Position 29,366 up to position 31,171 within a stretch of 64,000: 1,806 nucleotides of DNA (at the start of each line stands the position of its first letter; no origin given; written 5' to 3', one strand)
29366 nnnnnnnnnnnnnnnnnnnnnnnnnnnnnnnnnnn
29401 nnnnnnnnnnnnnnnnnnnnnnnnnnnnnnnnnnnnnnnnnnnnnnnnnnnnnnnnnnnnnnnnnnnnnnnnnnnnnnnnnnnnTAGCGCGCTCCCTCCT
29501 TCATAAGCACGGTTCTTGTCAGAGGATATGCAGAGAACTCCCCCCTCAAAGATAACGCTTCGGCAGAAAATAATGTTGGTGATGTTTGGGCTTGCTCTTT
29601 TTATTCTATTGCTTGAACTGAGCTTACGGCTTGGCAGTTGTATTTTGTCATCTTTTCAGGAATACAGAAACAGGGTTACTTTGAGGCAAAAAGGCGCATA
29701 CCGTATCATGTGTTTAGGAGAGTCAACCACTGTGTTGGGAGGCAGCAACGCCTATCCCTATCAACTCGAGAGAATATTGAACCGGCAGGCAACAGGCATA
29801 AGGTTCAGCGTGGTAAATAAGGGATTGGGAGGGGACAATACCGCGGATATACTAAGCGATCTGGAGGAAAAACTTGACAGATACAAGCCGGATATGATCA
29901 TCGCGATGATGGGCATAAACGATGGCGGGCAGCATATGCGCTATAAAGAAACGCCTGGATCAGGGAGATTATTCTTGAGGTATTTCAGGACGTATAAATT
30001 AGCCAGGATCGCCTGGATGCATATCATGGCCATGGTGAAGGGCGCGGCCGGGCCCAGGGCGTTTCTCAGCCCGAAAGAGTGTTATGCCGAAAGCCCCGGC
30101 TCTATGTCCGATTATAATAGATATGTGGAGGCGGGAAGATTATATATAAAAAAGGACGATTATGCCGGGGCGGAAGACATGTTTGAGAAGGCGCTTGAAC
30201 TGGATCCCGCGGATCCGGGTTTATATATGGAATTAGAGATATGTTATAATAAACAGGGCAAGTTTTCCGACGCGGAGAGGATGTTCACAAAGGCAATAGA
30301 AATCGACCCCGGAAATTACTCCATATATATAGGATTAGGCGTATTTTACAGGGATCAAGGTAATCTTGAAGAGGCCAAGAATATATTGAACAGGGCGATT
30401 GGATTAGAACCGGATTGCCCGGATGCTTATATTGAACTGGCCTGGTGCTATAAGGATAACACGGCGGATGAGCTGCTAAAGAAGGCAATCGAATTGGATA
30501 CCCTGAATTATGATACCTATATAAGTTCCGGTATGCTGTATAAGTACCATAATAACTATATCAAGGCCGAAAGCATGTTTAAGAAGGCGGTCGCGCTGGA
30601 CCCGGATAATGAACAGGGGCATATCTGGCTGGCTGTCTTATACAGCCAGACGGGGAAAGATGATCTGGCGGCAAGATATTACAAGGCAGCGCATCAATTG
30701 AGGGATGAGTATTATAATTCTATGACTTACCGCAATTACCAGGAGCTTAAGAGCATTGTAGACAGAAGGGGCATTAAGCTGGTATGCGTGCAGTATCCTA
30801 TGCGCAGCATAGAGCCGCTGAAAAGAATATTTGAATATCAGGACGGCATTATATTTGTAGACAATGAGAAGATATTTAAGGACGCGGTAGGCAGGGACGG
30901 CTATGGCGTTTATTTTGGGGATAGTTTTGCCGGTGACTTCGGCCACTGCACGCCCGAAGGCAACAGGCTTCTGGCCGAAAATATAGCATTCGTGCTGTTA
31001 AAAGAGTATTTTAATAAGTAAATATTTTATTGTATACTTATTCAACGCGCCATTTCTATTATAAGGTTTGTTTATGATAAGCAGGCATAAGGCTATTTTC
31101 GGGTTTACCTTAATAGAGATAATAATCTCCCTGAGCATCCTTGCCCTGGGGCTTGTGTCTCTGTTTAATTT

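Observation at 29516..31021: Second TPR-interrupted SGNH paralog embedded in the pseudopilin module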

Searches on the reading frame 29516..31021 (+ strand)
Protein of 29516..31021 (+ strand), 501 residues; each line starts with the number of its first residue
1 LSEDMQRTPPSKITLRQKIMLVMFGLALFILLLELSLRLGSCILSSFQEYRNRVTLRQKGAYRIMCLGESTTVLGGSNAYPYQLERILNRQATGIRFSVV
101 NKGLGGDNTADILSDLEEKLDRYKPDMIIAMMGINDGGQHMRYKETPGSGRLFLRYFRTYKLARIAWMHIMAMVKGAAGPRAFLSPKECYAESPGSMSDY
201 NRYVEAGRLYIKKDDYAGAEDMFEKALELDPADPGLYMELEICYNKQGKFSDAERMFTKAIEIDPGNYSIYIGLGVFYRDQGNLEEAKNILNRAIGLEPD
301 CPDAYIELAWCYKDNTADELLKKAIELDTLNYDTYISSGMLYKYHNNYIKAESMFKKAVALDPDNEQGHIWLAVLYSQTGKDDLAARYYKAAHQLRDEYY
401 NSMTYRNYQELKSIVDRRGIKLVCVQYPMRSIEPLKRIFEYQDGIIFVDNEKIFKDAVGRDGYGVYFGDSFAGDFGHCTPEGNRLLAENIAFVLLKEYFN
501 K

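Call 4: search_protein_families(library=pfam, proteins=[window:29516-31021:+], max_evalue=0.01)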
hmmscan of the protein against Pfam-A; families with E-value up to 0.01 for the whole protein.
window:29516-31021:+ (501 aa): 30 families (the best 25 are shown)
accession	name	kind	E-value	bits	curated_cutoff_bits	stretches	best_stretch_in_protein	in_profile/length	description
PF00515.34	TPR_1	-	2.3e-25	87.7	27.8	4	243-267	10-34/34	Tetratricopeptide repeat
PF14559.12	TPR_19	-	2.9e-25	88.8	25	3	246-305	3-62/68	Tetratricopeptide repeat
PF07719.23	TPR_2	-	9e-24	82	27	3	203-232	4-33/34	Tetratricopeptide repeat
PF13181.12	TPR_8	-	9.3e-24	82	25.7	3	269-301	2-34/34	Tetratricopeptide repeat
PF13431.12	TPR_17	-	9.4e-22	75.9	24.4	2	257-288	2-33/34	Tetratricopeptide repeat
PF13428.12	TPR_14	-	2.2e-21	74.6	23.5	2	271-309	4-42/44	Tetratricopeptide repeat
PF13414.12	TPR_11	-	4.3e-18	65.2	26.8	2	278-309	4-35/42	TPR repeat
PF13432.12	TPR_16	-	1.1e-17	64.5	32.7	4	205-267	2-64/65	Tetratricopeptide repeat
PF13424.12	TPR_12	-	1e-15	58.1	30.1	1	206-264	9-75/77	Tetratricopeptide repeat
PF13176.12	TPR_7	-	1.6e-15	56.3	27.9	0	207-233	6-34/36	Tetratricopeptide repeat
PF13374.12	TPR_10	-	2.3e-11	43.7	27.5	0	270-294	4-28/42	Tetratricopeptide repeat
PF23914.1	TPR_CcmH_CycH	-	1.1e-10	42.1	42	1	204-291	54-144/158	Cytochrome c-type biogenesis protein H TPR domain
PF13472.12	Lipase_GDSL_2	-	3e-09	38.1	32.9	1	66-145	1-83/178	GDSL-like Lipase/Acylhydrolase family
PF25062.1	ARM_TT21_N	-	1.7e-08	34.9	40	1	198-310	98-210/222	Tetratricopeptide repeat protein 21 N-terminal ARM repeat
PF13174.12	TPR_6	-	1.7e-07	31.9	26.3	0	274-300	6-32/33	Tetratricopeptide repeat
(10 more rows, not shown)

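Call 8: find_homologous_proteins(query=window:29516-31021:+, max_evalue=0.00001)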
Query window:29516-31021:+ (501 aa): 2119 proteins with E <= 0.00001 among 8000 candidates; the best 120 are listed.
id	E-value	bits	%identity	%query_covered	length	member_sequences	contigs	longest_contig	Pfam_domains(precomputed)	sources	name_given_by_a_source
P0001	1.8e-292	989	100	86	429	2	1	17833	PF13431.13,PF23914.2,PF25060.1,PF25062.2,PF13414.13,PF04311.21,PF13176.13,PF24885.2,PF13428.13,PF13374.13,PF14559.13,PF13371.13,PF20431.5,PF00515.35,PF12895.14,PF13424.13,PF21033.5,PF13432.13,PF13472.13,PF13181.13,PF07719.24,PF13174.13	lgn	-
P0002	7.0e-171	588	44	93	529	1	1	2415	PF05843.21,PF25060.1,PF13414.13,PF12569.15,PF23241.2,PF13374.13,PF07721.21,PF23231.2,PF24575.2,PF00515.35,PF25182.2,PF13424.13,PF13429.13,PF07719.24,PF13174.13,PF25063.1,PF13431.13,PF23914.2,PF25062.2,PF07720.19,PF13176.13,PF24885.2,PF13428.13,PF14559.13,PF13371.13,PF17874.8,PF20431.5,PF12895.14,PF2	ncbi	-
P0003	1.2e-163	564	40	78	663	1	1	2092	PF05843.21,PF14863.13,PF25060.1,PF13414.13,PF23938.2,PF01535.27,PF09005.15,PF12569.15,PF23241.2,PF13374.13,PF07721.21,PF23231.2,PF24575.2,PF02259.30,PF11846.15,PF00515.35,PF13424.13,PF13429.13,PF14561.13,PF07719.24,PF13174.13,PF25063.1,PF13431.13,PF23914.2,PF25062.2,PF07720.19,PF25058.2,PF13176.13,P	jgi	jgi:tetratricopeptide (TPR) repeat protein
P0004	7.9e-161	554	45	60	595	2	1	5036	PF05843.21,PF16068.11,PF25060.1,PF22890.2,PF13414.13,PF21545.4,PF12569.15,PF13294.12,PF13374.13,PF27483.1,PF07721.21,PF24575.2,PF02259.30,PF11846.15,PF00515.35,PF13424.13,PF28559.1,PF13429.13,PF07719.24,PF13174.13,PF25063.1,PF13431.13,PF23914.2,PF25062.2,PF07720.19,PF13176.13,PF24885.2,PF13428.13,PF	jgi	-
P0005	2.3e-157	543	44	60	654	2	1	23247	PF25060.1,PF13414.13,PF13374.13,PF24575.2,PF00515.35,PF25182.2,PF13424.13,PF07719.24,PF13174.13,PF25063.1,PF13431.13,PF23914.2,PF25062.2,PF13176.13,PF24885.2,PF13428.13,PF14559.13,PF13371.13,PF17874.8,PF20431.5,PF12895.14,PF21033.5,PF13432.13,PF13472.13,PF13181.13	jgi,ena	-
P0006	1.5e-153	530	42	81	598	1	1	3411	PF16929.12,PF25060.1,PF13414.13,PF04311.21,PF13374.13,PF07721.21,PF24575.2,PF11846.15,PF00515.35,PF25182.2,PF13424.13,PF13429.13,PF07719.24,PF13174.13,PF25063.1,PF13431.13,PF23914.2,PF25062.2,PF13176.13,PF13428.13,PF14559.13,PF13371.13,PF17874.8,PF20431.5,PF12895.14,PF21033.5,PF13432.13,PF13472.13,P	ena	-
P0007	2.4e-152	526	42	97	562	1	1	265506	PF05843.21,PF16068.11,PF13414.13,PF12569.15,PF13374.13,PF07721.21,PF24575.2,PF00515.35,PF25182.2,PF13424.13,PF13429.13,PF07719.24,PF13174.13,PF25063.1,PF13431.13,PF23914.2,PF25062.2,PF13176.13,PF24885.2,PF13428.13,PF00657.29,PF14559.13,PF17874.8,PF20431.5,PF12895.14,PF21033.5,PF13432.13,PF13472.13,P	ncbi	ncbi:MAG: tetratricopeptide repeat protein [Candidatus Omnitrophota bacterium]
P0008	2.4e-151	523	43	60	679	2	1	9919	PF05843.21,PF09976.16,PF25060.1,PF13414.13,PF13374.13,PF07721.21,PF24575.2,PF02259.30,PF00515.35,PF13424.13,PF28559.1,PF13429.13,PF07719.24,PF13174.13,PF25063.1,PF13431.13,PF23914.2,PF25062.2,PF07720.19,PF13176.13,PF24885.2,PF13428.13,PF25064.2,PF14559.13,PF13371.13,PF17874.8,PF20431.5,PF12895.14,PF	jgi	jgi:tetratricopeptide (TPR) repeat protein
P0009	7.9e-151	521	42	99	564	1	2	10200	PF25060.1,PF13414.13,PF12569.15,PF13374.13,PF00515.35,PF13424.13,PF28559.1,PF07719.24,PF13174.13,PF20308.5,PF25063.1,PF13431.13,PF23914.2,PF25062.2,PF13176.13,PF24885.2,PF13428.13,PF00657.29,PF14559.13,PF17874.8,PF12895.14,PF21033.5,PF13432.13,PF13472.13,PF13181.13,PF01239.29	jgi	jgi:Tfp pilus assembly protein PilF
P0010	9.3e-151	521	41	77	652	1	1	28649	PF05843.21,PF25060.1,PF13414.13,PF21545.4,PF13374.13,PF27483.1,PF07721.21,PF24575.2,PF00515.35,PF25182.2,PF13424.13,PF13429.13,PF07719.24,PF13174.13,PF25063.1,PF13431.13,PF23914.2,PF25062.2,PF25058.2,PF13176.13,PF24885.2,PF13428.13,PF25064.2,PF14559.13,PF13371.13,PF17874.8,PF20431.5,PF12895.14,PF210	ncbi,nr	ncbi:MAG: tetratricopeptide repeat protein [Candidatus Omnitrophica bacterium]|nr:tetratricopeptide 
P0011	3.9e-150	519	37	90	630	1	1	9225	PF25060.1,PF13414.13,PF04311.21,PF21545.4,PF12569.15,PF13374.13,PF07721.21,PF24575.2,PF02259.30,PF11846.15,PF00515.35,PF13424.13,PF13429.13,PF07719.24,PF13174.13,PF25063.1,PF13431.13,PF23914.2,PF25062.2,PF25058.2,PF23300.4,PF13176.13,PF24885.2,PF13428.13,PF25064.2,PF14559.13,PF13371.13,PF17874.8,PF2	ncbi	-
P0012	2.6e-149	516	44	91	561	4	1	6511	PF05843.21,PF25060.1,PF13414.13,PF12569.15,PF13374.13,PF07721.21,PF24575.2,PF00515.35,PF25182.2,PF13424.13,PF13429.13,PF07719.24,PF13174.13,PF25063.1,PF13431.13,PF23914.2,PF25062.2,PF07720.19,PF13176.13,PF24885.2,PF13428.13,PF14559.13,PF13371.13,PF26725.1,PF17874.8,PF20431.5,PF12895.14,PF21033.5,PF1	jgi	-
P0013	2.3e-148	513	39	99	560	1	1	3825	PF25063.1,PF13431.13,PF23914.2,PF25060.1,PF25062.2,PF13414.13,PF13176.13,PF13428.13,PF13374.13,PF14559.13,PF17874.8,PF20431.5,PF00515.35,PF12895.14,PF13424.13,PF21033.5,PF13432.13,PF13429.13,PF13472.13,PF13181.13,PF07719.24,PF13174.13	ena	-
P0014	2.5e-148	513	48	60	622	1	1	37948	PF05843.21,PF25060.1,PF13414.13,PF12569.15,PF13374.13,PF07721.21,PF24575.2,PF02259.30,PF00515.35,PF25182.2,PF13424.13,PF13429.13,PF07719.24,PF13174.13,PF25063.1,PF13431.13,PF23914.2,PF25062.2,PF13176.13,PF24885.2,PF13428.13,PF14559.13,PF13371.13,PF17874.8,PF20431.5,PF12895.14,PF21033.5,PF13432.13,PF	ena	-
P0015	8.5e-148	511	47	98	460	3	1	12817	PF25063.1,PF13431.13,PF23914.2,PF13414.13,PF13176.13,PF13428.13,PF13374.13,PF14559.13,PF17874.8,PF20431.5,PF00515.35,PF13424.13,PF21033.5,PF13432.13,PF13472.13,PF13181.13,PF01239.29,PF07719.24,PF13174.13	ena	-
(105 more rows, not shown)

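Call 13: find_related_loci(query=A1, collection=genome_contigs, flank=10000)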
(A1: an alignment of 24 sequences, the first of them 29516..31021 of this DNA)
Query A1 (501 aa) in genome_contigs; peptide patterns used: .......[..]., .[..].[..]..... (x = any residue, [..] = any of these).
562 stretches matched a pattern; 543 encode a relative of the query (tblastn E <= 1e-3); the best 80 are kept; 78 distinct loci.
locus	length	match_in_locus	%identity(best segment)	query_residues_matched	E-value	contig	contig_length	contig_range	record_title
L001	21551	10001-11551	46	12-501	1e-134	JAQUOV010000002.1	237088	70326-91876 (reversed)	MAG: Candidatus Omnitrophota bacterium isolate STD1_209 NODE_89_length_237088_cov_10.788978_Sandtown_D1, whole genome sh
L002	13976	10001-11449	46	12-501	3e-132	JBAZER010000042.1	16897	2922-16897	MAG: Candidatus Omnitrophota bacterium isolate SO_2017_LW3_130 NODE_9301_length_16897_cov_2.017829_LW162_2017, whole gen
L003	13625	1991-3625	43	7-501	3e-132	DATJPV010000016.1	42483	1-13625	MAG TPA_asm: Patescibacteria group bacterium isolate SMAG_U14922 k141_2054817, whole genome shotgun sequence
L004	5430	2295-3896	42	5-501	2e-132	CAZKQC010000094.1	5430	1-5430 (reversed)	MAG TPA_asm: uncultured Planctomycetales bacterium isolate SRP098346_co1_321 genome assembly, contig: NODE_22334_length_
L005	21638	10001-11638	43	11-501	1e-130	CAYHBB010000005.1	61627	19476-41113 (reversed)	MAG TPA_asm: uncultured Planctomycetales bacterium isolate ERP119294_co2_534 genome assembly, contig: k141_4928140, whol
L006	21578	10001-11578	44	1-501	2e-130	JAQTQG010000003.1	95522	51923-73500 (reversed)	MAG: Candidatus Omnitrophota bacterium isolate STB_134 NODE_494_length_95522_cov_5.863211_Sandtown_B, whole genome shotg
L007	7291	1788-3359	43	5-499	3e-130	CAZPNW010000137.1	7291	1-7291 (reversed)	MAG TPA_asm: uncultured Planctomycetales bacterium isolate binchicken_co216_53 genome assembly, contig: k141_4082631, wh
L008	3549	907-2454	44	13-500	2e-133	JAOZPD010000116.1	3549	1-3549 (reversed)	MAG: Candidatus Omnitrophota bacterium isolate GMC4.metabat2.149 GMC4_59286_length_3549_cov_5.988266, whole genome shotg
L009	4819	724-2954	46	12-499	2e-130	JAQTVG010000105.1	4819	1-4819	MAG: Candidatus Omnitrophota bacterium isolate STB_82 NODE_57925_length_4819_cov_2.138321_Sandtown_B, whole genome shotg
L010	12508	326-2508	43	12-501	1e-125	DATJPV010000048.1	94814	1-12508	MAG TPA_asm: Patescibacteria group bacterium isolate SMAG_U14922 k141_3240974, whole genome shotgun sequence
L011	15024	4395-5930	44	12-501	1e-125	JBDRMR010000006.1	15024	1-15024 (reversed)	MAG: Candidatus Omnitrophota bacterium isolate MEGAHIT-group-1.84 k141_5306991, whole genome shotgun sequence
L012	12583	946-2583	41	4-500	3e-125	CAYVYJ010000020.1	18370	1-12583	MAG TPA_asm: uncultured Planctomycetia bacterium isolate SRP167671_co1_67 genome assembly, contig: NODE_3522_length_1837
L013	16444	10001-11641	42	46-499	4e-125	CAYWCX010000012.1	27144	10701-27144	MAG TPA_asm: uncultured Planctomycetales bacterium isolate SRP098346_co1_343 genome assembly, contig: NODE_1360_length_2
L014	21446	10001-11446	44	14-499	1e-124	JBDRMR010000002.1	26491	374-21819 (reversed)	MAG: Candidatus Omnitrophota bacterium isolate MEGAHIT-group-1.84 k141_3538913, whole genome shotgun sequence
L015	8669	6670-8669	42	1-501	1e-124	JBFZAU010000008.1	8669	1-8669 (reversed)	MAG: Candidatus Omnitrophota bacterium isolate PPR_0475 PPR_0475.fa_k121_97289, whole genome shotgun sequence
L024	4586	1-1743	43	12-501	3e-123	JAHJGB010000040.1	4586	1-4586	MAG: Candidatus Omnitrophota bacterium isolate Modern_marine_glass_biofilm.mb.50 Modern_marine_glas.mb.50_k141_216540, w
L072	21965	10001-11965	40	4-495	4e-105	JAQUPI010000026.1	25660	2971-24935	MAG: Candidatus Omnitrophota bacterium isolate STD1_220 NODE_4038_length_25660_cov_4.797282_Sandtown_D1, whole genome sh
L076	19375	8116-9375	42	4-500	5e-104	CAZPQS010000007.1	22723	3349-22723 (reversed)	MAG TPA_asm: uncultured Planctomycetales bacterium isolate SRP323688_co1_149 genome assembly, contig: NODE_3876_length_2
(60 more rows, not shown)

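Call 22: predict_structure(alignment_id=A1)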
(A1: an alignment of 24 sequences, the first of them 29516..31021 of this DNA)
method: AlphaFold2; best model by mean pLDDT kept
length: 501 residues; sequences in the alignment: 24
mean_pLDDT: 80.4   pTM: 0.59
mean pLDDT of the five models: 80.4, 79.5, 78.3, 77.7, 76.3
residues with pLDDT >= 90: 192; 70-90: 201; 50-70: 61; < 50: 47
segments of 3 or more residues with pLDDT < 50: 1-9, 139-153, 175-196
pLDDT, mean of each block of 10 residues (from residue 1): 42 76 86 78 66 62 88 77 93 85 79 82 92 67 32 53 65 47 33 53 79 78 95 94 89 96 96 95 95 97 94 90 94 91 90 96 85 87 87 72 82 90 91 85 87 90 81 76 95 89 58
secondary structure, 60 per line:
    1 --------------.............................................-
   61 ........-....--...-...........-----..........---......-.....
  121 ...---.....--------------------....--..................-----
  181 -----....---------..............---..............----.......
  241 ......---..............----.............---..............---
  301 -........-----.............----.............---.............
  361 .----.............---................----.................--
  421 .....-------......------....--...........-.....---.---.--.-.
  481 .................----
elements in order: H15-59 E61-68 H70-73 H80-90 E96-105 H109-114 H116-123 E127-131 H152-155 H158-175 H186-189 H199-212 H216-229 H234-246 H250-263 H268-280 H284-297 H302-309 H315-327 H332-344 H348-361 H366-378 H382-397 H402-418 E421-425 H433-438 E445-448 H451-461 H463-466 H480-497
